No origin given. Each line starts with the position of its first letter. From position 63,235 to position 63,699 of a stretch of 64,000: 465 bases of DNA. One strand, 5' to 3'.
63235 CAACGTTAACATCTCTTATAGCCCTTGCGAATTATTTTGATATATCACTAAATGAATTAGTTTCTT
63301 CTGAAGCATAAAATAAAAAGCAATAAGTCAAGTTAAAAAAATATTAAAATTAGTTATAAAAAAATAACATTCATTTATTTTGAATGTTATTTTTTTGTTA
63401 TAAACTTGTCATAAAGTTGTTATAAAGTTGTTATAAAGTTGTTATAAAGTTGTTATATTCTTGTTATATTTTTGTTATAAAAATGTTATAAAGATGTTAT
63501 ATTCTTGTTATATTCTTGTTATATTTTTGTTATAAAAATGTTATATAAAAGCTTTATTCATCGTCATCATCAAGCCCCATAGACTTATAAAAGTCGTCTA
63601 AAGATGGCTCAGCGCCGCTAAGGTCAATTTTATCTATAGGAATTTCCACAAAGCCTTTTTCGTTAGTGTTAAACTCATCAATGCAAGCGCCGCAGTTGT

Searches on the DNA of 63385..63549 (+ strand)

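Call 51: search_dna_similar(query=window:63385-63549:+, collection=plasmids, mode=distant, max_evalue=0.01, max_rows=25)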
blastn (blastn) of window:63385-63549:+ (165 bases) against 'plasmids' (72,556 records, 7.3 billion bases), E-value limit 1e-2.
No match.

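Call 52: search_dna_similar(query=window:63385-63549:+, collection=phages, mode=distant, max_evalue=0.01, max_rows=25)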
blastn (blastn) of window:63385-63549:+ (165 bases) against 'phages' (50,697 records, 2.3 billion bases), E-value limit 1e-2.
No match.
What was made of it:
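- Tried and rejected: BLAST of array 2 against the plasmid and phage collections found no match (calls 51, 52).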
